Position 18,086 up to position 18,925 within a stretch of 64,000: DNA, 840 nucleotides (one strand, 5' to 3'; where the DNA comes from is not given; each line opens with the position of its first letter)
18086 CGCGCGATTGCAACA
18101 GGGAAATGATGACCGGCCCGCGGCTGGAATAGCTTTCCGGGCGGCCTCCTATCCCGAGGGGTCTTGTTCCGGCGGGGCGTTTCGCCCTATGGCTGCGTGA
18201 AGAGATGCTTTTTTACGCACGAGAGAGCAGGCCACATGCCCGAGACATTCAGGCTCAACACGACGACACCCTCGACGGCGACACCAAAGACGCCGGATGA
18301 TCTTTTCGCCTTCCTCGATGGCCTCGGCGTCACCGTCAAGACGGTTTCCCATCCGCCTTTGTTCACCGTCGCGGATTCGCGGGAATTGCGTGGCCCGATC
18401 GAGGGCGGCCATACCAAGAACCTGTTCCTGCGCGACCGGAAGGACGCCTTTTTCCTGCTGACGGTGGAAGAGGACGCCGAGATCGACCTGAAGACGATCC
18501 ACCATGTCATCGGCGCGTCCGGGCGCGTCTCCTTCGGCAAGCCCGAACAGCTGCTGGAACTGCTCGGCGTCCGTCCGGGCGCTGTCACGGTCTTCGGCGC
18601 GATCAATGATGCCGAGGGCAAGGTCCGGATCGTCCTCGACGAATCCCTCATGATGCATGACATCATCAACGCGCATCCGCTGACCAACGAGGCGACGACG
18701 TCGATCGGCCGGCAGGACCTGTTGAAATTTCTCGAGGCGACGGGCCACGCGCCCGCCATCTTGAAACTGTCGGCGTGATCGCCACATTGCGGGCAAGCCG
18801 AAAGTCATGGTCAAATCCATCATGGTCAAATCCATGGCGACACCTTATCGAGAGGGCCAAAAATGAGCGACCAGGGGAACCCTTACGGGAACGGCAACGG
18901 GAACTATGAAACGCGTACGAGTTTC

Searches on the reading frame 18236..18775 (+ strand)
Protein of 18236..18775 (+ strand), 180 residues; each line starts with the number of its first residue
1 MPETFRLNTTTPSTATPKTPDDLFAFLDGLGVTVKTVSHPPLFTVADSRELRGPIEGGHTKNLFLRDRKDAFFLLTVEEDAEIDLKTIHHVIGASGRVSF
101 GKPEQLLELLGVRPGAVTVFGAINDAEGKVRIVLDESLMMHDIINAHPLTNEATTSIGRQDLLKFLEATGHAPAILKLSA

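Call 21: find_related_loci(query=window:18236-18775:+, collection=genome_contigs, flank=6000)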
Query window:18236-18775:+ (180 aa) in genome_contigs; peptide patterns used: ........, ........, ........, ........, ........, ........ (x = any residue, [..] = any of these).
353 stretches matched a pattern; 164 encode a relative of the query (tblastn E <= 1e-3); the best 80 are kept; 80 distinct loci.
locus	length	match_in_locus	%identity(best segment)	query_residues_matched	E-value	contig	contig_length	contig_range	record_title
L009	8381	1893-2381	87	17-179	2e-93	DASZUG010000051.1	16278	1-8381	MAG TPA_asm: Rhizobiaceae bacterium isolate SMAG_U6098 k141_66022, whole genome shotgun sequence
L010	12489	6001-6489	72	18-180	3e-75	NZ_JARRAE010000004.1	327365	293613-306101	Pseudochrobactrum sp. sp1633 4, whole genome shotgun sequence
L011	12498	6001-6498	69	14-179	4e-74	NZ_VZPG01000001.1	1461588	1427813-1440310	Pseudochrobactrum saccharolyticum strain CCUG 33852 contig_0000001, whole genome shotgun sequence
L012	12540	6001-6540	67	3-179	2e-73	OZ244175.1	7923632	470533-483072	MAG: Hoeflea sp. isolate b91fc3f4-b724-4702-9b56-207046c8be30 genome assembly, chromosome: 1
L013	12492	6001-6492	68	17-180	8e-73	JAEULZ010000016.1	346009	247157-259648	MAG: Mesorhizobium sp. isolate new MAG-134 k141_4461109, whole genome shotgun sequence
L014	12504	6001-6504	66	13-180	6e-72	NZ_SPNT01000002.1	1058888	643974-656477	Nitratireductor sp. XY-223 NODE_2_length_1058888_cov_69.650639, whole genome shotgun sequence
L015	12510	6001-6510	66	10-179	5e-72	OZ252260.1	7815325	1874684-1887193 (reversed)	MAG: Hoeflea sp. isolate 2f27de24-c198-4795-9465-b2fefa61cf49 genome assembly, chromosome: 1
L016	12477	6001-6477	69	21-179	7e-70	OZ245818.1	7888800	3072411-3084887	MAG: Hoeflea sp. isolate 46c4322e-39e3-4f6d-b306-f099e3b1c066 genome assembly, chromosome: 1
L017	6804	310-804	66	15-179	7e-70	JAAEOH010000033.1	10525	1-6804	MAG: Hyphomicrobiales bacterium isolate Cca_2 CcaG_CONTIG208392, whole genome shotgun sequence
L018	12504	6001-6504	65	13-180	2e-69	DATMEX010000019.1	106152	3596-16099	MAG TPA_asm: Pseudolabrys sp. isolate SMAG_U13447 k141_282587, whole genome shotgun sequence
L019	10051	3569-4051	68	19-179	1e-69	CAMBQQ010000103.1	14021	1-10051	MAG: Rhizobium sp. Q54 isolate MiH-14oct19-73 genome assembly, contig: MiH-14oct19-C8983, whole genome shotgun sequence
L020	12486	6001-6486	64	18-179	3e-69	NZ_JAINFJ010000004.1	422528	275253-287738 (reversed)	Oricola indica strain JL-62 Oricola_sp._JL-62_Scaf4_length_422528_cov_171.077, whole genome shotgun sequence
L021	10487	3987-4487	68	14-180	4e-69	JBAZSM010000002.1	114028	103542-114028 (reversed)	MAG: Pseudolabrys sp. isolate SO_2017_GW1_173 NODE_1162_length_114028_cov_1.192544_OW334_2017, whole genome shotgun sequ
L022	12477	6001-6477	68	21-179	3e-69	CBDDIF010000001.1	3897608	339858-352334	MAG: Hoeflea sp. isolate de7d1fd8-3844-4ab1-894f-cffbf416fd34 genome assembly, contig: contig_1, whole genome shotgun se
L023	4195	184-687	63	12-179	6e-69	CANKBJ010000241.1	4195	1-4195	MAG: Bradyrhizobiaceae bacterium isolate RH-26jul17-149 genome assembly, contig: RH-26jul17-C63111, whole genome shotgun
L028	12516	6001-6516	62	8-179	9e-68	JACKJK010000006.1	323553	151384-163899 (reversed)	MAG: Rhodobiaceae bacterium isolate HK-STAS-PROT-37 HK-STAS-PROT-37_6, whole genome shotgun sequence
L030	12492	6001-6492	64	17-180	4e-67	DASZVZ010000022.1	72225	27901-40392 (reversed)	MAG TPA_asm: Pseudolabrys sp. isolate SMAG_U6144 k141_360003, whole genome shotgun sequence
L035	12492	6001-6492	63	17-180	1e-65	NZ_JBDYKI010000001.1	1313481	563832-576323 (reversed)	Phyllobacterium sp. SB3 NODE_1_length_1313481_cov_38.296134, whole genome shotgun sequence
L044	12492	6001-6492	63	16-179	3e-64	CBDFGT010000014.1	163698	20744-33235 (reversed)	MAG: Rhizobiaceae bacterium isolate a6bfdf9f-7f7a-4452-89cf-ac5c78df0639 genome assembly, contig: contig_14, whole genom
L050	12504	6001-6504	60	13-180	3e-63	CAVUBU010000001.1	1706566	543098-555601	MAG: uncultured Alphaproteobacteria bacterium isolate MFD05442.bin.1.44 genome assembly, contig: contig_13260, whole gen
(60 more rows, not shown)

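Call 61: search_protein_families(library=pfam, proteins=[L010:4249-5094:+, L012:5120-5632:-, L013:5012-5632:+, L014:4129-5400:-, L016:3108-4289:-, L028:4436-5638:+, L035:4470-5666:-, L044:4909-5505:-, L030:4621-5445:-, L050:3842-5572:+], max_evalue=0.00001)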
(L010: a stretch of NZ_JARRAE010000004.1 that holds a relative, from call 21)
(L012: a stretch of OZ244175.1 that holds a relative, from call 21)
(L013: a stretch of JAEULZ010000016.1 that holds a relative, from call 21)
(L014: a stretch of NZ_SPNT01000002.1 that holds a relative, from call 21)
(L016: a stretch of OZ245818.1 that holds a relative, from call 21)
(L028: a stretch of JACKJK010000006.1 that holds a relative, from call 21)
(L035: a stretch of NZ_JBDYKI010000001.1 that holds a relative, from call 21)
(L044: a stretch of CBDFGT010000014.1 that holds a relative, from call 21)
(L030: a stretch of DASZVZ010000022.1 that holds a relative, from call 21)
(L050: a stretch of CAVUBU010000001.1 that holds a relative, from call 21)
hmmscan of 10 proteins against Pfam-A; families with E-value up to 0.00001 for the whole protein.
L010:4249-5094:+ (282 aa): 1 family
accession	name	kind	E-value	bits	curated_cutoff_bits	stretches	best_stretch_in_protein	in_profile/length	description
PF00950.22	ABC-3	-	3.9e-81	272.8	20.1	1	13-267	2-257/258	ABC 3 transport family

L012:5120-5632:- (170 aa): 1 family
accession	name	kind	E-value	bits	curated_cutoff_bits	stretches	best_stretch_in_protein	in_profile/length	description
PF05163.17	DinB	-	2e-22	80.4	23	1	7-165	6-159/165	DinB family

L013:5012-5632:+ (207 aa): 0 families

L014:4129-5400:- (423 aa): 0 families

L016:3108-4289:- (393 aa): 2 families
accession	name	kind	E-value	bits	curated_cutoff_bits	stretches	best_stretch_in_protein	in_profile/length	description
PF00561.26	Abhydrolase_1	-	1.3e-07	31.9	25.8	1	184-281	16-102/245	alpha/beta hydrolase fold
PF12146.15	Hydrolase_4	-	8.8e-07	28.9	27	0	184-269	20-102/239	Serine aminopeptidase, S33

L028:4436-5638:+ (401 aa): 2 families
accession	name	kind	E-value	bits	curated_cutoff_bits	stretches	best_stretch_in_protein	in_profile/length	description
PF12704.14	MacB_PCD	-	2.2e-53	182.1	27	1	20-240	1-206/207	MacB-like periplasmic core domain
PF02687.27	FtsX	-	1.7e-21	76.9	25.5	1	281-394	2-120/120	FtsX-like permease C-terminal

L035:4470-5666:- (398 aa): 0 families

L044:4909-5505:- (198 aa): 1 family
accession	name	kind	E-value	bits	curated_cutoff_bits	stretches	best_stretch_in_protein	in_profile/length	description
PF00857.26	Isochorismatase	-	1.3e-28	100.7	27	1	4-197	2-170/175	Isochorismatase domain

L030:4621-5445:- (274 aa): 3 families
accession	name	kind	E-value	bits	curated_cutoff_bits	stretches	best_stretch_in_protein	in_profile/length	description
PF01370.27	Epimerase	-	1.3e-25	90.7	20.9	1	9-157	88-240/240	NAD dependent epimerase/dehydratase family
PF16363.11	GDP_Man_Dehyd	-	5.5e-08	33.1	27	1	9-140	99-236/332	GDP-mannose 4,6 dehydratase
PF04321.23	RmlD_sub_bind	-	1.5e-07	31.2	27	1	8-81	74-146/287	RmlD substrate binding domain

L050:3842-5572:+ (577 aa): 1 family
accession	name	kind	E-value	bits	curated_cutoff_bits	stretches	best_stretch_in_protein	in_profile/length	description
PF01019.26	G_glu_transpept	-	1.4e-174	582.1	27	1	57-571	2-512/512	Gamma-glutamyltranspeptidase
